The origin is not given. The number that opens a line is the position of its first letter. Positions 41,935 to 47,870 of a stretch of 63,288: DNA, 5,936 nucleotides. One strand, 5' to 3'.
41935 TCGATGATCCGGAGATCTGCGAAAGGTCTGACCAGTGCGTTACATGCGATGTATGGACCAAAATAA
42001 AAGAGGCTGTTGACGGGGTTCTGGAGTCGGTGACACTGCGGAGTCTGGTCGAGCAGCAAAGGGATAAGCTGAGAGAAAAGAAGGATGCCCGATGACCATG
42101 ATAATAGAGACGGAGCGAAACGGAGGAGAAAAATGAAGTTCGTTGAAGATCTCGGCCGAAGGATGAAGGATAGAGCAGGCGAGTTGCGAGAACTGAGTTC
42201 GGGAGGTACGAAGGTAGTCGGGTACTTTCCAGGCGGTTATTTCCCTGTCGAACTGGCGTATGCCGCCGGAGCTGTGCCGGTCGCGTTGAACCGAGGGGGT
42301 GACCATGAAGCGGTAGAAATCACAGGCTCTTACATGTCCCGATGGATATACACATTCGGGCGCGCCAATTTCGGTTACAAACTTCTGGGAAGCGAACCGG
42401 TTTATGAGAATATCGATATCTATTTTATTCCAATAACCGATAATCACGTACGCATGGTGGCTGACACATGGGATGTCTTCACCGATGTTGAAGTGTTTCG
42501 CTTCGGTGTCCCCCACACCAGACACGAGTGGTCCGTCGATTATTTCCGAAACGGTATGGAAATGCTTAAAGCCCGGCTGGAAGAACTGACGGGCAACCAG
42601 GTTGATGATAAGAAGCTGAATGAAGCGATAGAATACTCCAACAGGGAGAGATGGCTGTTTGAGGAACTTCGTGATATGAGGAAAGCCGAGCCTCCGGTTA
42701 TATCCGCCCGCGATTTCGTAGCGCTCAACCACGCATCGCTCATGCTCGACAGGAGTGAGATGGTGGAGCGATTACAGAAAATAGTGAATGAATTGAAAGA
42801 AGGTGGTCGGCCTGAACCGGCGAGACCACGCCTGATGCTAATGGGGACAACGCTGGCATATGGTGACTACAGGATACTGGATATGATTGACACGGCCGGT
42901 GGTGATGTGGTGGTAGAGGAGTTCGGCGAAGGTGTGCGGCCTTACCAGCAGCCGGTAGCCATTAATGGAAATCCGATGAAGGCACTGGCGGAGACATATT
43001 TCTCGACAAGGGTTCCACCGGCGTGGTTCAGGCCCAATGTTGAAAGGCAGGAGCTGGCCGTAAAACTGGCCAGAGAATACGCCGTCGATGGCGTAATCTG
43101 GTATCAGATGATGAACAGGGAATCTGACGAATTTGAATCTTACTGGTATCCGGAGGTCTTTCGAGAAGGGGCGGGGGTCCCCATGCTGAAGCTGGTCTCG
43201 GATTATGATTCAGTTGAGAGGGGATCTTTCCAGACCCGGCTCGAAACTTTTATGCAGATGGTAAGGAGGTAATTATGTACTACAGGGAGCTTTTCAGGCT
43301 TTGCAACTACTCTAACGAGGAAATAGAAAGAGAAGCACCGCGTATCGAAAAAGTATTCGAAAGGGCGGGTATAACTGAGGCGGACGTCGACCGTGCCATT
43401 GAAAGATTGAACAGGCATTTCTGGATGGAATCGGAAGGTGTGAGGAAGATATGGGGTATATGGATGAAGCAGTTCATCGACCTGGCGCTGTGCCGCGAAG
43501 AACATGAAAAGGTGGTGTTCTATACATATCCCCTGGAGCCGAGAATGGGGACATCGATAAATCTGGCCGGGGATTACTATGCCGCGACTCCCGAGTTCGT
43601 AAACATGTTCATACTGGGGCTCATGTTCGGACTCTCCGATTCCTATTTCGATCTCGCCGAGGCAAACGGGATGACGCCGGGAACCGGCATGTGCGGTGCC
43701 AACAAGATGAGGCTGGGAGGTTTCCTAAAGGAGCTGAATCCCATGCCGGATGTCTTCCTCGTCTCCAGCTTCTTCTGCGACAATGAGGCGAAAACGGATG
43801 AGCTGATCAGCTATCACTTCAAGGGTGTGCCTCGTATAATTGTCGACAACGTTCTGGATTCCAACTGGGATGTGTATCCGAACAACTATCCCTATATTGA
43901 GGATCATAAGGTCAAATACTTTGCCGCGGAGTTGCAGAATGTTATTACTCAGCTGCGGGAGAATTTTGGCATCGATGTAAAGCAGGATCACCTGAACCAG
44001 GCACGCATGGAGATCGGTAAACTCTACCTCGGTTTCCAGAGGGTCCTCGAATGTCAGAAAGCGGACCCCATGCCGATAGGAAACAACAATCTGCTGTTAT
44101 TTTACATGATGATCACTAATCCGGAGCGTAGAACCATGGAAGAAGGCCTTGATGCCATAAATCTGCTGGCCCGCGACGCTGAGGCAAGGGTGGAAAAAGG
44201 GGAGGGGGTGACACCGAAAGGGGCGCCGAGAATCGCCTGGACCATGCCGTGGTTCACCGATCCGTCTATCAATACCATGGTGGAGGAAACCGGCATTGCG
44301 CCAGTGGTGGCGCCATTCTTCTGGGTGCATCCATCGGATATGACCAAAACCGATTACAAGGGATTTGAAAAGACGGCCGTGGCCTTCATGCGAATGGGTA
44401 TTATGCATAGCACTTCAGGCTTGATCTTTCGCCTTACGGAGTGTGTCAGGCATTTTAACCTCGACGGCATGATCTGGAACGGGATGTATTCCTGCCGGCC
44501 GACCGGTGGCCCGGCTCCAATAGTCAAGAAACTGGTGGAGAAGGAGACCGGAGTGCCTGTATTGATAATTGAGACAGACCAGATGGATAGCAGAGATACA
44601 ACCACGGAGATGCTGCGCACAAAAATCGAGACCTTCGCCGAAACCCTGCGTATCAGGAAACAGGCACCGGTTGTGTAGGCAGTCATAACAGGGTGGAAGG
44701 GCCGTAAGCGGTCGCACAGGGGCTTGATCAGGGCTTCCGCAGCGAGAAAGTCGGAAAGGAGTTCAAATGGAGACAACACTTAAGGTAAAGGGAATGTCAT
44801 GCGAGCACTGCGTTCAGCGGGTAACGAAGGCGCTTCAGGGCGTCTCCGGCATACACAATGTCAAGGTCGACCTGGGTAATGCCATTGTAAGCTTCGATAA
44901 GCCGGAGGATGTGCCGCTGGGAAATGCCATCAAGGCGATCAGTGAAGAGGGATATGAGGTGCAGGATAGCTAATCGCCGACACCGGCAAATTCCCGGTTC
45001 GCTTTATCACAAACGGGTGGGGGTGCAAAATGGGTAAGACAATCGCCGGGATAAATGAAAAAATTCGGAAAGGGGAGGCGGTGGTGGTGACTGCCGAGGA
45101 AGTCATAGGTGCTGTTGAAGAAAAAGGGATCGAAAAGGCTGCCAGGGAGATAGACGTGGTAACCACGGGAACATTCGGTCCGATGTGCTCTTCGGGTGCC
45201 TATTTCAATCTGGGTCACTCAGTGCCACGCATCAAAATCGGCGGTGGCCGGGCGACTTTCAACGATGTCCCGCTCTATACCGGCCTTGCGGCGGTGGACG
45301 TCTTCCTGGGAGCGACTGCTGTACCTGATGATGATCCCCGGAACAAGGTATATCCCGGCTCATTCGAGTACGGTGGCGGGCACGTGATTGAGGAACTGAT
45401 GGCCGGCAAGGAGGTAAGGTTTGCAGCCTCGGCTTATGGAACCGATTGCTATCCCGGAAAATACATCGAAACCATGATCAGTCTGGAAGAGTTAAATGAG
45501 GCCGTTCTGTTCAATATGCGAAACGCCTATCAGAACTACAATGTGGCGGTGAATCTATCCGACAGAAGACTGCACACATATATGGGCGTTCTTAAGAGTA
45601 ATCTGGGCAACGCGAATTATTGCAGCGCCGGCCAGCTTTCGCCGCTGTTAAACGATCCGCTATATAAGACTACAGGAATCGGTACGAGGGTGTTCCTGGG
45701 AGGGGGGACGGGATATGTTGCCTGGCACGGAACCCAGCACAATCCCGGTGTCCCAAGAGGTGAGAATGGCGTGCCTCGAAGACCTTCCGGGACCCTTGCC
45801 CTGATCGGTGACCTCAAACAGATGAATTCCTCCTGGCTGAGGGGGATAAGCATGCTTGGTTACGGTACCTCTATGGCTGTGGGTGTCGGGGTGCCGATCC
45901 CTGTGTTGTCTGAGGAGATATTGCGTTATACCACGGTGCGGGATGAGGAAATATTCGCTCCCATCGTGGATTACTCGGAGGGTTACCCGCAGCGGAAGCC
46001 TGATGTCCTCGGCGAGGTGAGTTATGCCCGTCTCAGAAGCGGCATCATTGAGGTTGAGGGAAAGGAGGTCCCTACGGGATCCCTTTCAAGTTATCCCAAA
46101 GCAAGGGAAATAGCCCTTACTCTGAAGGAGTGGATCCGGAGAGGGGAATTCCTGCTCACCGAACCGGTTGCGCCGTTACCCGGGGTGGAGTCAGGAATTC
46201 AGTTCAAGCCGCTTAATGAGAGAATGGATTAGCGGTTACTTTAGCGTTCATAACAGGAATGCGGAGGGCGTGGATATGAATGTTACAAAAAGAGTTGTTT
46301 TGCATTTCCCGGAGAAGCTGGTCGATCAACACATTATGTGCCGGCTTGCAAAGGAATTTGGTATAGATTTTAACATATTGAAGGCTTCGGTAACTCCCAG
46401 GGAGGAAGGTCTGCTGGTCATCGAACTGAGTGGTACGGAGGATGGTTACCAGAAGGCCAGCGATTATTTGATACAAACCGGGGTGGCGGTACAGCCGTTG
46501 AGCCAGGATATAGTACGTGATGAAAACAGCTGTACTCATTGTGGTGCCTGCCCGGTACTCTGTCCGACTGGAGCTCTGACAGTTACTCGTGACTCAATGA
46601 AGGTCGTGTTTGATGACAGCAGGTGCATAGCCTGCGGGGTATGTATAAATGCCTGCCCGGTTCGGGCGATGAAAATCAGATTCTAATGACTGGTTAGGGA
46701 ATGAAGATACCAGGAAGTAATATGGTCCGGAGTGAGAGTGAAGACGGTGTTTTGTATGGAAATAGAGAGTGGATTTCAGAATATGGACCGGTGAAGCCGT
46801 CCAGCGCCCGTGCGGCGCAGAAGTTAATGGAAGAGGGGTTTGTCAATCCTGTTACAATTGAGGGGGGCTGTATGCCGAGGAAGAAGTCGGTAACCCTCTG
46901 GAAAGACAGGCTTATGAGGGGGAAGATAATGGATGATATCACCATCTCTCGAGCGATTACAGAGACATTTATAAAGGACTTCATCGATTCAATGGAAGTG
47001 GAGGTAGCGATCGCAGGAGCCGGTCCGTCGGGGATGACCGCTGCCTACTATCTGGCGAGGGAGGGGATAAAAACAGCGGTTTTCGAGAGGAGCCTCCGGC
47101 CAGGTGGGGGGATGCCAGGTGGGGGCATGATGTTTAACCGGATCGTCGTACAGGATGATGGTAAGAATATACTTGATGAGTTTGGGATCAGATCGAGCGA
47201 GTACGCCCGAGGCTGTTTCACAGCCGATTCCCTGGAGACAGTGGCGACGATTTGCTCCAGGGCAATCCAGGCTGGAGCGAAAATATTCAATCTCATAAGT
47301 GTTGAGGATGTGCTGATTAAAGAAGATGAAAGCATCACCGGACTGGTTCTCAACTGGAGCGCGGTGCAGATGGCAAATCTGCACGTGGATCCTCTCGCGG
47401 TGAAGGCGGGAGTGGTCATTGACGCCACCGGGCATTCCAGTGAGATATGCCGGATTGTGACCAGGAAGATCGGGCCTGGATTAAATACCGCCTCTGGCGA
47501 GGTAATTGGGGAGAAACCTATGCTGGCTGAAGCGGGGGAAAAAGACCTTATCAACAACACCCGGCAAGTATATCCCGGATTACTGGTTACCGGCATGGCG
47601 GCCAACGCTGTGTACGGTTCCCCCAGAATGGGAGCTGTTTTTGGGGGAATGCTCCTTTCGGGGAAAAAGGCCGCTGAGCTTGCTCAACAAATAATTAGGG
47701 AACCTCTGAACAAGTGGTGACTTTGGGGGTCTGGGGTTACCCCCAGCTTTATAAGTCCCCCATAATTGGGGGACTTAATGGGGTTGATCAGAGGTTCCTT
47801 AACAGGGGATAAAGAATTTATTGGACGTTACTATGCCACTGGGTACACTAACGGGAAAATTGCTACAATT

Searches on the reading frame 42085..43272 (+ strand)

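Call 23: search_protein_families(library=pfam, proteins=[window:42085-43272:+])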
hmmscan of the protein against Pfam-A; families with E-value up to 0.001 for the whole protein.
window:42085-43272:+ (395 aa): 1 family
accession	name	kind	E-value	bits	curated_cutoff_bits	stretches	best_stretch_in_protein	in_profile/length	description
PF06050.19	HGD-D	-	5.1e-70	237.2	28.4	1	52-392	3-341/342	2-hydroxyglutaryl-CoA dehydratase, D-component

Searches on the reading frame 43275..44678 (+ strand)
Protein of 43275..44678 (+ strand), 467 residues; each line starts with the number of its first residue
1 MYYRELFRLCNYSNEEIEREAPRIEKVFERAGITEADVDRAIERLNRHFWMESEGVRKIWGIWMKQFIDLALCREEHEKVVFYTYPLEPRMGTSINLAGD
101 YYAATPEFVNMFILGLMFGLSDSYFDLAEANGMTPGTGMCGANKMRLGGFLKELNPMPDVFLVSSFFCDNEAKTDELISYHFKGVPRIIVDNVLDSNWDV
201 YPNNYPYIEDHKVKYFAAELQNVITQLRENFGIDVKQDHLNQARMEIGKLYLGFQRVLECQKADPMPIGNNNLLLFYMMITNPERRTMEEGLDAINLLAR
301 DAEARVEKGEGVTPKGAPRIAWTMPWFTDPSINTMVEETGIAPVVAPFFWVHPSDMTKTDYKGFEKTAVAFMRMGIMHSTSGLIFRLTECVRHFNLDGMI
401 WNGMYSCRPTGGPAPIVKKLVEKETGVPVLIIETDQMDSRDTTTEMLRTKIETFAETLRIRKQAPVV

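Call 23: search_protein_families(library=pfam, proteins=[window:43275-44678:+])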
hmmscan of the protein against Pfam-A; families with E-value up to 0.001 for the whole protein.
window:43275-44678:+ (467 aa): 1 family
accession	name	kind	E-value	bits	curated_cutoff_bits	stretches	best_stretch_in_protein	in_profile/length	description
PF06050.19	HGD-D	-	2.5e-40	139.5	28.4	1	110-458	13-342/342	2-hydroxyglutaryl-CoA dehydratase, D-component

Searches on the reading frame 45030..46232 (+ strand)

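Call 23: search_protein_families(library=pfam, proteins=[window:45030-46232:+])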
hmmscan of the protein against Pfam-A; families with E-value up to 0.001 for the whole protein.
window:45030-46232:+ (400 aa): 1 family
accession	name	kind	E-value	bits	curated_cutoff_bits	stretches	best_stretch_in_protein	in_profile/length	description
PF01837.22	HcyBio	-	8.9e-148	492.3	26.2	1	17-376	1-349/349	Homocysteine biosynthesis enzyme, sulfur-incorporation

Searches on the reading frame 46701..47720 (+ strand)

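Call 23: search_protein_families(library=pfam, proteins=[window:46701-47720:+])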
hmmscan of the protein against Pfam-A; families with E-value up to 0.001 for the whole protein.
window:46701-47720:+ (339 aa): 7 families
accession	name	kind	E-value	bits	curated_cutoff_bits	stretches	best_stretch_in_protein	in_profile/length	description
PF01946.23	Thi4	-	9.6e-82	274.2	26.2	1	83-314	1-235/235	Thi4 family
PF01266.30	DAO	-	1.5e-10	41.6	27.9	1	102-137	2-37/353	FAD dependent oxidoreductase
PF12831.13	FAD_oxidored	-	1.2e-08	35.2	27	1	101-245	1-146/416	FAD dependent oxidoreductase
PF13450.12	NAD_binding_8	-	1e-07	32.6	21.9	1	104-138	1-35/68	NAD(P)-binding Rossmann-like domain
PF00890.30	FAD_binding_2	-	4.5e-06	26.5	20.4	0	102-131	2-31/414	FAD binding domain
PF01494.25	FAD_binding_3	-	1.9e-05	24.5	22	1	99-131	1-33/349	FAD binding domain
PF07992.20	Pyr_redox_2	-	9e-05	22.5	26.1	1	101-194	2-58/291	Pyridine nucleotide-disulphide oxidoreductase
